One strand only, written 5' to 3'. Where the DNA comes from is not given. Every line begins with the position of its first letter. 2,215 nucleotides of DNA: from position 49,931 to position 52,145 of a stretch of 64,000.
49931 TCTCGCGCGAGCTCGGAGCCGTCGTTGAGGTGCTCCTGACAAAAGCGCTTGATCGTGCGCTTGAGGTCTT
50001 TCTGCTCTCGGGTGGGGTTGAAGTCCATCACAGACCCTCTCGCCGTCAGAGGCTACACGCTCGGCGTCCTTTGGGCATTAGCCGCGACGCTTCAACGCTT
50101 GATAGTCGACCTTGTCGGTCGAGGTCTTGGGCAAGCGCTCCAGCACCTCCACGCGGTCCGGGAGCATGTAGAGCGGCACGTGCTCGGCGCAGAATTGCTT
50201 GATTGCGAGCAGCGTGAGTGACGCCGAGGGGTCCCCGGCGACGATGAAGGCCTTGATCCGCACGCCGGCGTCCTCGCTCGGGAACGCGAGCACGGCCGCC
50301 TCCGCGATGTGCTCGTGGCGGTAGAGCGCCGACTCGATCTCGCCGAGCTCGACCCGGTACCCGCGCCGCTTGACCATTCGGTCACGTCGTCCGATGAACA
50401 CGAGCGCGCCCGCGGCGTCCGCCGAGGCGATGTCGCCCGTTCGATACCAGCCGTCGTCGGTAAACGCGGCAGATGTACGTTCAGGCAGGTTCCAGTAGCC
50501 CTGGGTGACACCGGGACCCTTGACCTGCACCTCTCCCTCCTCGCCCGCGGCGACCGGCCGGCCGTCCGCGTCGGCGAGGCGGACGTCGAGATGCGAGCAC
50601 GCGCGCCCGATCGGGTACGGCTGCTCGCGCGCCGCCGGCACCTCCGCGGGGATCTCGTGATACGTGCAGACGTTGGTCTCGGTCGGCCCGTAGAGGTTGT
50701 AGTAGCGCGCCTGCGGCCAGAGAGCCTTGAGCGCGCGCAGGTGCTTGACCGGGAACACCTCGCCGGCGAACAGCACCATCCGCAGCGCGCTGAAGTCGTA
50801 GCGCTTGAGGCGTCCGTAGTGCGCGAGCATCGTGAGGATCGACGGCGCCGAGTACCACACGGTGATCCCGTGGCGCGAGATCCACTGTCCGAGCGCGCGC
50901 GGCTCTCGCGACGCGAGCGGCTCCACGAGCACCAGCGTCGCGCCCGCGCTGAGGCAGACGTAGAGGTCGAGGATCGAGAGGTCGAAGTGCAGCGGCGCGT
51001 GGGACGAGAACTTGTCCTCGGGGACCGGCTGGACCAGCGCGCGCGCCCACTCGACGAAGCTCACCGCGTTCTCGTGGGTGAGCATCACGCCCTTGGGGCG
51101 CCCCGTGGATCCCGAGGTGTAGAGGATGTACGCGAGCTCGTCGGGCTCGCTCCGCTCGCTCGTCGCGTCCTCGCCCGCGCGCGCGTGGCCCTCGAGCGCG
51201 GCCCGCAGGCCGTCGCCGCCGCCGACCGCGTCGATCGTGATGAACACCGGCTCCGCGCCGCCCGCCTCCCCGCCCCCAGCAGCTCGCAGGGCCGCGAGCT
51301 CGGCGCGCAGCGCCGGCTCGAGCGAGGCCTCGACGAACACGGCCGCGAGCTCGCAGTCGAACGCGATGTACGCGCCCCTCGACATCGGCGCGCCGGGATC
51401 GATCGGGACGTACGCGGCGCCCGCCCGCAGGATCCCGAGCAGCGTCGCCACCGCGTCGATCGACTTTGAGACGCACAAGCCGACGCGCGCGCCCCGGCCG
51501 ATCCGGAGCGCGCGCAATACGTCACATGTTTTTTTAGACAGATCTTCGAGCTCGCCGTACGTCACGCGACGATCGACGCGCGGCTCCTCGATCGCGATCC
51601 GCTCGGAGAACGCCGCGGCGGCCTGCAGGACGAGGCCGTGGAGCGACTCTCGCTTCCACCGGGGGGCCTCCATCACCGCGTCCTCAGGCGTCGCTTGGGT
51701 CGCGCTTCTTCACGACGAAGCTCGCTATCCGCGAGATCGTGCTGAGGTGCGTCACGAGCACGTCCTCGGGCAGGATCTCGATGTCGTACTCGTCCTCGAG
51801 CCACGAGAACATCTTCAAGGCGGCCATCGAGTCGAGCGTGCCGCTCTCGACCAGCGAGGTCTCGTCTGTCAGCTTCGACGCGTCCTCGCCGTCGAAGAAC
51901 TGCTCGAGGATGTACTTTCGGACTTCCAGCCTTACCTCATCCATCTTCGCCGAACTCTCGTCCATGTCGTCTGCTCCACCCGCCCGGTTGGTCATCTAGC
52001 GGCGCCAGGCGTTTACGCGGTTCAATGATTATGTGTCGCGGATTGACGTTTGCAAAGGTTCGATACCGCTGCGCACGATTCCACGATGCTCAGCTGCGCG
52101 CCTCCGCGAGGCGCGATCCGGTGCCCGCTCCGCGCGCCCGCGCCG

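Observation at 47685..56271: Orphan carrier-protein / adenylation / ACAD-like oxidase triad with divergent decarboxylase, FAD monooxygenase and Sfp-type PPTase, no PKS or NRPS nearby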

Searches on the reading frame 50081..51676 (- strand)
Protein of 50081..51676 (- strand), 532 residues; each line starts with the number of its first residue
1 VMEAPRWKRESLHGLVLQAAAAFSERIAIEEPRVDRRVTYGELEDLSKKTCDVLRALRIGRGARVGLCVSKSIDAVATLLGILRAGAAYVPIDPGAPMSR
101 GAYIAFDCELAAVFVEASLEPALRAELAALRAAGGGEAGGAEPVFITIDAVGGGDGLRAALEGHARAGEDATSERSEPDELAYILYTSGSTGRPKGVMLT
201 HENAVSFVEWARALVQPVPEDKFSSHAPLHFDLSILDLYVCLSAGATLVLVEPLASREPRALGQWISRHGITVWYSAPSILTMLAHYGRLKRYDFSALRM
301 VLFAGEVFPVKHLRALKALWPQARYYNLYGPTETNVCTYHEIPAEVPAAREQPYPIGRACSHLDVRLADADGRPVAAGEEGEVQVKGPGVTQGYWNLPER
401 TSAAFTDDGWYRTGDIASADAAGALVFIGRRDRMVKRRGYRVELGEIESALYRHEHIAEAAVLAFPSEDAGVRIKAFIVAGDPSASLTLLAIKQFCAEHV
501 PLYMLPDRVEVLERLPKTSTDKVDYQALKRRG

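Call 4: search_protein_families(library=pfam, proteins=[window:50081-51676:-], max_evalue=0.01)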
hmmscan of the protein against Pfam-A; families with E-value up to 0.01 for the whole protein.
window:50081-51676:- (532 aa): 2 families
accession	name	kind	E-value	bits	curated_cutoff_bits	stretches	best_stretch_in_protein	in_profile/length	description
PF00501.34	AMP-binding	-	4.2e-86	289.6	29.9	1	18-395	3-384/384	AMP-binding enzyme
PF13193.12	AMP-binding_C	-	6.7e-15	56.2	24.5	1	446-522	1-76/76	AMP-binding enzyme C-terminal domain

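Call 7: search_solved_structures(query=window:50081-51676:-, show_alignments=3, max_evalue=1e-20)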
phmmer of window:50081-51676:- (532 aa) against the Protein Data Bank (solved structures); distinct sequences matched with E-value up to 1e-20: 182 (the best 60 are shown).
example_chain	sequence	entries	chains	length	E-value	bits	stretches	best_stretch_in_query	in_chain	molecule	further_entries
6mfy_A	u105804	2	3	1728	1.5e-112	380.2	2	176-529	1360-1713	Linear gramicidin synthase subunit A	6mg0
9be3_A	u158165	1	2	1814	1.9e-112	379.8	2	176-529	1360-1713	Linear gramicidin synthase subunit A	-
6mfz_A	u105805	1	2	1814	1.9e-112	379.8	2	176-529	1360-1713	Linear gramicidin synthase subunit A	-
9be4_A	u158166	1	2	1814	1.9e-112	379.8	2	176-529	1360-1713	Linear gramicidin synthase subunit A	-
9meh_A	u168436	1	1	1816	1.9e-112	379.8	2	176-529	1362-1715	Linear gramicidin synthase subunit A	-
6o6e_B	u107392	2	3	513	6.6e-102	345.1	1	12-530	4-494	L-proline--[L-prolyl-carrier protein] ligase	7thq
8xjz_C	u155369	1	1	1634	2.5e-93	316.8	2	175-522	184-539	Peptide synthetase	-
9bfd_A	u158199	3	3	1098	7.5e-71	242.6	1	8-529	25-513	Tyrocidine synthase 1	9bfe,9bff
7thn_B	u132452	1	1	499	2e-67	231.3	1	180-528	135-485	L-proline--[L-prolyl-carrier protein] ligase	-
7ly7_A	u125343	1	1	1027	9.6e-67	229.1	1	169-528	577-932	BmdB, Bacillamide NRPS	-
7ly4_E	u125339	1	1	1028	9.6e-67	229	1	169-528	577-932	BmdB, bacillamide NRPS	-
8hlk_A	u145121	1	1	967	1.7e-63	218.3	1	176-527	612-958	Microcystin synthetase B (Fragment)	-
6p1j_A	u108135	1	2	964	4.9e-62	213.5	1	35-528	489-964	Txo2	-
4d4g_A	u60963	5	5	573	1.1e-61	212.3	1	176-528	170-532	APNAA1 | APNA A1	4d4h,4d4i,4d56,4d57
6ea3_B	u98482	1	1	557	5.3e-61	210.1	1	11-528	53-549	adenylation domain of Fuscachelin synthetase component H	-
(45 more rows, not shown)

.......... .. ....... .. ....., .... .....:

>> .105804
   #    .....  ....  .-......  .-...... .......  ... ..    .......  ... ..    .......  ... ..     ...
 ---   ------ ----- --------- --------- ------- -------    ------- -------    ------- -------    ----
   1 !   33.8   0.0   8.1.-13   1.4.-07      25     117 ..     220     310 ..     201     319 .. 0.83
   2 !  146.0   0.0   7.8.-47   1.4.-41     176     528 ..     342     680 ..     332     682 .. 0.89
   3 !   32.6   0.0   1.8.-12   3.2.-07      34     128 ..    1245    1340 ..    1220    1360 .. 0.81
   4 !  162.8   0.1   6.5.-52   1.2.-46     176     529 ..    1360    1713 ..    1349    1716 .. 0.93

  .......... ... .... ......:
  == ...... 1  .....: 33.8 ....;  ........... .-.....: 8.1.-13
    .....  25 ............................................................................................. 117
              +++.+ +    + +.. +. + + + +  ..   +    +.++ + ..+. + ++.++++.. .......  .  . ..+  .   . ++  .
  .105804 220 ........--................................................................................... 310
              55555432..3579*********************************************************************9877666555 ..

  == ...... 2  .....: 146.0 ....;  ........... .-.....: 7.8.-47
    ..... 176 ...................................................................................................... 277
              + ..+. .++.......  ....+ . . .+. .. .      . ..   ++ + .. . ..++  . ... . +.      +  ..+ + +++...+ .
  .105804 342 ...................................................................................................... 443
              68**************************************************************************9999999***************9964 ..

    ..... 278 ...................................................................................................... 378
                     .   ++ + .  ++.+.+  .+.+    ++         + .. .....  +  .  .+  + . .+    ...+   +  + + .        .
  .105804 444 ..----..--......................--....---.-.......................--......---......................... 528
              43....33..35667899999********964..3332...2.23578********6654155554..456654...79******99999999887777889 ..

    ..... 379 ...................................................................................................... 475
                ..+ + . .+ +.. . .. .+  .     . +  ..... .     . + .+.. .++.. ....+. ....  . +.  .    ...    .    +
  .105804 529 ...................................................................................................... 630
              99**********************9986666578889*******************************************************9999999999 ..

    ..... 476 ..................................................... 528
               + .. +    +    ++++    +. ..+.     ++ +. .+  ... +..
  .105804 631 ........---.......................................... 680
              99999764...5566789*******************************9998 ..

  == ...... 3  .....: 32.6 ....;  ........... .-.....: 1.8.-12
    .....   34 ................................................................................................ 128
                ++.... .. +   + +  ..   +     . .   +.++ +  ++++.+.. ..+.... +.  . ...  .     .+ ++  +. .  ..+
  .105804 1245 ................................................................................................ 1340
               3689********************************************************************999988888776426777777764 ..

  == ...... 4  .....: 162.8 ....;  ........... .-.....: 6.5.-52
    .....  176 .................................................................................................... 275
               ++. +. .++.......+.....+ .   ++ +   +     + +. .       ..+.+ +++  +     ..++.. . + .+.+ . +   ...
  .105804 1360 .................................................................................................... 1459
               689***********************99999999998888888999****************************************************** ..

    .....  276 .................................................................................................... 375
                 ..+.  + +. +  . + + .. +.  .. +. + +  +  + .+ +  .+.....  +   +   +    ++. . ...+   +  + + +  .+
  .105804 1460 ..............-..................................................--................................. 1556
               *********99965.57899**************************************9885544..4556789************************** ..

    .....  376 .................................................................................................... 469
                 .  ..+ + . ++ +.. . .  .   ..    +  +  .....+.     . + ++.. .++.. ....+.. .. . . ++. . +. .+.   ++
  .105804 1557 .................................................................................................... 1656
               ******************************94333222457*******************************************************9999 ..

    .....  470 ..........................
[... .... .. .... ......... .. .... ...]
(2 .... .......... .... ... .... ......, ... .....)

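Call 10: search_protein_families(library=ncbifam, proteins=[window:50081-51676:-], max_evalue=0.001)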
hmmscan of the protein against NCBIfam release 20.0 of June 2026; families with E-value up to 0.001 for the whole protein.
window:50081-51676:- (532 aa): 105 families (the best 25 are shown)
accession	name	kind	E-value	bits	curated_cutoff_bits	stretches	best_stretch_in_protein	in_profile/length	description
TIGR01733.1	AA-adenyl-dom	subfamily_domain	4.4e-109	365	317.4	1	39-462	1-409/409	amino acid adenylation domain-containing protein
NF004837.0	PRK06187.1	subfamily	4e-83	279.5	476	1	15-530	13-520/531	long-chain-fatty-acid--CoA ligase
NF003417.0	PRK04813.1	subfamily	1.2e-82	278.1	476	2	176-529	141-500/505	D-alanine--poly(phosphoribitol) ligase subunit DltA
TIGR03098.1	ligase_PEP_1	hypoth_equivalog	3.7e-82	276.4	592.35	1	12-530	2-516/517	acyl-CoA ligase (AMP-forming), exosortase A system-associated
TIGR01734.1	D-ala-DACP-lig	equivalog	6.3e-80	269.1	559.85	2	177-529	140-499/504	D-alanine--poly(phosphoribitol) ligase subunit DltA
NF038078.1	NRPS_MxcG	equivalog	2.1e-76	257.3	2300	1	17-530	463-958/1442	myxochelin non-ribosomal peptide synthetase MxcG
NF041803.1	NRPS_SolG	exception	2.8e-72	243.8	2200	1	35-529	584-1071/1163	solanimycin non-ribosomal peptide synthetase SolG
NF004282.0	PRK05691.1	subfamily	1.6e-71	240.1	4090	2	177-529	1271-1623/4334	non-ribosomal peptide synthase/polyketide synthase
NF006182.0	PRK08316.1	subfamily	6e-71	239.5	663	1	5-523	6-508/523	fatty acyl-CoA synthetase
NF006181.0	PRK08314.1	subfamily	6.1e-66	222.8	705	1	18-529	32-551/563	long-chain-fatty-acid--CoA ligase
NF047350.1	aureusi_NRPS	equivalog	1.9e-65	220.7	2500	2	174-529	1567-1909/2373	aureusimine non-ribosomal peptide synthetase AusA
NF005702.0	PRK07514.1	subfamily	9e-63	212.3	558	1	13-529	6-497/506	malonyl-CoA synthase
NF005801.1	PRK07656.1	equivalog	2.6e-61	207.8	657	1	14-527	5-498/500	FadD3 family acyl-CoA ligase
TIGR02262.1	benz_CoA_lig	subfamily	2.4e-60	204.7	375.25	1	36-527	29-504/508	benzoate-CoA ligase family protein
NF009233.0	PRK12583.1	subfamily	6.1e-60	203.2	832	2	172-527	194-545/558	fatty acid CoA ligase family protein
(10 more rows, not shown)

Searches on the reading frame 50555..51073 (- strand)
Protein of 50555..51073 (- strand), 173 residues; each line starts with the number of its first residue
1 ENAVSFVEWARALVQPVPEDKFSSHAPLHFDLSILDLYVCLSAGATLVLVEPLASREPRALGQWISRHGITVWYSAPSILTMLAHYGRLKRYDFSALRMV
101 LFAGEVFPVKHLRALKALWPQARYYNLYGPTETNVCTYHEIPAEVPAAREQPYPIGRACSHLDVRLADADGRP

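Call 28: search_solved_structures(query=window:50555-51073:-, show_alignments=5, max_evalue=1e-10)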
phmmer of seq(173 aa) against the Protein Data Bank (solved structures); distinct sequences matched with E-value up to 1e-10: 35.
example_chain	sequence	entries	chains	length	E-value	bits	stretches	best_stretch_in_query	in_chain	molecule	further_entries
6o6e_B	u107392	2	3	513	4.4e-43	150.5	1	2-171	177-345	L-proline--[L-prolyl-carrier protein] ligase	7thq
7thn_B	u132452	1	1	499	1.6e-27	99.8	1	6-171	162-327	L-proline--[L-prolyl-carrier protein] ligase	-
3e7w_A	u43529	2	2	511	2.4e-23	86.3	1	2-173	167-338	D-alanine--poly(phosphoribitol) ligase subunit 1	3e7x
6mfy_A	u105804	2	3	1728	1.8e-22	83.4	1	19-161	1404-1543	Linear gramicidin synthase subunit A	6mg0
6mfz_A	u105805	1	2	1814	2e-22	83.2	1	19-161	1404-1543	Linear gramicidin synthase subunit A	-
9be3_A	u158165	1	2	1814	2e-22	83.2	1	19-161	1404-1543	Linear gramicidin synthase subunit A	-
9be4_A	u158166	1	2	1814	2e-22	83.2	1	19-161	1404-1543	Linear gramicidin synthase subunit A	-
9meh_A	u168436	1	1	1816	2e-22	83.2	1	19-161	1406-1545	Linear gramicidin synthase subunit A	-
7vhv_D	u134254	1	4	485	4.2e-22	82.2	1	3-146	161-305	D-alanine--D-alanyl carrier protein ligase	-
8yyr_A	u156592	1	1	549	9.5e-21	77.8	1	17-173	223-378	Putative ATP-dependent b-aminoacyl-ACP synthetase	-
7dq5_A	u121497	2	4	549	9.6e-21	77.8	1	17-173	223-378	Putative ATP-dependent b-aminoacyl-ACP synthetase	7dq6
6ea3_B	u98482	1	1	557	3.2e-20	76.1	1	7-173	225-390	adenylation domain of Fuscachelin synthetase component H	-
8yyq_A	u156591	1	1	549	3.5e-20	75.9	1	17-173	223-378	Putative ATP-dependent b-aminoacyl-ACP synthetase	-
6m01_A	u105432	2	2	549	1.8e-19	73.6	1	17-173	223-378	Putative ATP-dependent b-aminoacyl-ACP synthetase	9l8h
8xjz_C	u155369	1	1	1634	7.8e-18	68.3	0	20-159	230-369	Peptide synthetase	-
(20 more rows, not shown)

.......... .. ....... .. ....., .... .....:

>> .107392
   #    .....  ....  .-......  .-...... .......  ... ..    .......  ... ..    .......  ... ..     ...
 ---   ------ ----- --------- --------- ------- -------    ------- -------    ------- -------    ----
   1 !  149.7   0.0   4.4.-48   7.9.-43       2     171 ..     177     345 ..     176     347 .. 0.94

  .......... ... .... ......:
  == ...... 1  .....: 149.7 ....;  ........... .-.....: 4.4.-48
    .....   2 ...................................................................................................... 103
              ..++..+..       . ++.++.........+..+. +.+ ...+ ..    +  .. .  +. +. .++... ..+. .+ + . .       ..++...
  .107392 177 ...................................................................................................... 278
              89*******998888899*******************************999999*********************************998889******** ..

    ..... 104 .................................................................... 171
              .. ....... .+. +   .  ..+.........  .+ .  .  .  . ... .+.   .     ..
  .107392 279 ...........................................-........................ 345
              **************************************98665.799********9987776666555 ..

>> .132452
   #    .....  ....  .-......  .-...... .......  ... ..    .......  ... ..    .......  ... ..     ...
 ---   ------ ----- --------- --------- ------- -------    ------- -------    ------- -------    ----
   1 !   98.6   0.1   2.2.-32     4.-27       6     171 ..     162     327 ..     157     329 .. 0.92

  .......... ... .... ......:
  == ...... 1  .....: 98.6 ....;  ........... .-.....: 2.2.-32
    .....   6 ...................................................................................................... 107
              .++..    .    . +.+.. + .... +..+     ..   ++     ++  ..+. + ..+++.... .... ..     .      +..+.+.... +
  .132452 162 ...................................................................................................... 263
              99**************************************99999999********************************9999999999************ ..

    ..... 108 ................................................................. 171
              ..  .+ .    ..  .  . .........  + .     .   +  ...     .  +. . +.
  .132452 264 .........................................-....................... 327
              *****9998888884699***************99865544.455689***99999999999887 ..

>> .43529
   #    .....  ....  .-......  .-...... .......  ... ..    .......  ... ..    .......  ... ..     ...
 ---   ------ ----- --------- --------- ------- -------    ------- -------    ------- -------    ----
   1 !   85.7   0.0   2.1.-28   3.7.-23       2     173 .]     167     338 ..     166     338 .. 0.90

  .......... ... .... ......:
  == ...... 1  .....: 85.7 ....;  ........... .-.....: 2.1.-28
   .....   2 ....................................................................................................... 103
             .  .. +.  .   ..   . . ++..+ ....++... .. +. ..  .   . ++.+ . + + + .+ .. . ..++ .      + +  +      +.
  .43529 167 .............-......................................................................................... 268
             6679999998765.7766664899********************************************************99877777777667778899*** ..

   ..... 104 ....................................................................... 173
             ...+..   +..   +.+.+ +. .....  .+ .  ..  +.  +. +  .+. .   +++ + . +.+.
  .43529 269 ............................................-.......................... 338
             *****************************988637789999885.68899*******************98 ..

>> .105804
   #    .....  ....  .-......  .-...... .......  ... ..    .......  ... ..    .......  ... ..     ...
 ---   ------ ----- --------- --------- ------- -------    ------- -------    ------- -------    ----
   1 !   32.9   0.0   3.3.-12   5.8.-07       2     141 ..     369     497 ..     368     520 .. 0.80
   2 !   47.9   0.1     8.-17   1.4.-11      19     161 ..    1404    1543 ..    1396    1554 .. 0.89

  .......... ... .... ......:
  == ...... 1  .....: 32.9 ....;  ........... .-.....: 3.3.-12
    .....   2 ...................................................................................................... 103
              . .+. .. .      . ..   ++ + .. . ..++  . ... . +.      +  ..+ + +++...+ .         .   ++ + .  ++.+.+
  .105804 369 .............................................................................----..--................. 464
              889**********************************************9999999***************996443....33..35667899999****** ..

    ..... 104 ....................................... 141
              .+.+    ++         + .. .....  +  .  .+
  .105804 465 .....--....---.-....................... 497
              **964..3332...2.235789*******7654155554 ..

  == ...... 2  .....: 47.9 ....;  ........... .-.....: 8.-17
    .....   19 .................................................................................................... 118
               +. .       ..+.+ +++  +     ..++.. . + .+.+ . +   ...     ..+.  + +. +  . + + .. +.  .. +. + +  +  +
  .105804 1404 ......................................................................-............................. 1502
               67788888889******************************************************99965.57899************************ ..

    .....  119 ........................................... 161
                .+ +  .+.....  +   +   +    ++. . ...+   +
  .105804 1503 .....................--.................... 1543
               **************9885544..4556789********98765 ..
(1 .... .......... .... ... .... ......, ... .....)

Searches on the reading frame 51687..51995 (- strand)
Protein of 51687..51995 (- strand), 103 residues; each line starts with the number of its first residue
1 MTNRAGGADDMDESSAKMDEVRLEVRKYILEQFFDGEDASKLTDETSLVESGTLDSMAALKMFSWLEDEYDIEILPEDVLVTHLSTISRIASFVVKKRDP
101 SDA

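Call 4: search_protein_families(library=pfam, proteins=[window:51687-51995:-], max_evalue=0.01)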
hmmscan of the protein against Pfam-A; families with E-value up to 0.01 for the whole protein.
window:51687-51995:- (103 aa): 2 families
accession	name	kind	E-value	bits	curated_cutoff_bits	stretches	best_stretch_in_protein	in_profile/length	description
PF00550.31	PP-binding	-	1.4e-06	28.9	20.8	1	36-94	12-67/67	Phosphopantetheine attachment site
PF23297.2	ACP_SdgA_C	-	0.0041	17.6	27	1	23-97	9-82/95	Highly reducing polyketide synthase sdgA, C-terminal ACP domain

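Call 10: search_protein_families(library=ncbifam, proteins=[window:51687-51995:-], max_evalue=0.001)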
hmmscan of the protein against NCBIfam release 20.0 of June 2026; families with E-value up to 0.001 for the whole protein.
window:51687-51995:- (103 aa): 13 families
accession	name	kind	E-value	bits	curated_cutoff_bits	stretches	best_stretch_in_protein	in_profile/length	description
NF052616.1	ACP_for_OlsHI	equivalog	2.1e-21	76.1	130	1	18-98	1-81/83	ornithine lipid biosynthesis acyl carrier protein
NF002150.0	PRK00982.1-4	subfamily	1e-06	28.9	66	1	19-98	4-79/80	acyl carrier protein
NF058660.1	cispen_ACP_AmcB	equivalog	2.4e-05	24.4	80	1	26-98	7-79/80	cispentacin biosynthesis acyl carrier protein AmcB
NF002148.0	PRK00982.1-2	subfamily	2.7e-05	23.9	71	1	18-97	2-77/79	acyl carrier protein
NF002149.0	PRK00982.1-3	equivalog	4.5e-05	23.3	106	1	18-93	1-72/78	acyl carrier protein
NF003464.0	PRK05087.1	equivalog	4.8e-05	23.3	68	1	29-90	10-70/78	D-alanine--poly(phosphoribitol) ligase subunit DltC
NF040636.1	AcpM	exception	0.0001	22.3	146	1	35-96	18-77/93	meromycolate extension acyl carrier protein AcpM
NF009104.0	PRK12449.1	equivalog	0.00021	21.1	70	1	37-97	20-78/80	acyl carrier protein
NF002151.0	PRK00982.1-5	equivalog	0.00022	21.3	92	1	18-97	1-76/78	acyl carrier protein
TIGR00517.1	acyl_carrier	equivalog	0.00022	21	70.45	1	19-96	2-75/77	acyl carrier protein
NF002147.0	PRK00982.1-1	equivalog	0.00064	19.5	84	1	35-97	20-80/83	acyl carrier protein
NF006031.0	PRK08172.1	equivalog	0.00074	20.1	76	1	37-98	19-77/82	acyl carrier protein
NF005798.0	PRK07639.1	equivalog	0.00092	19.6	100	1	28-98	12-82/91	petrobactin biosynthesis protein AsbD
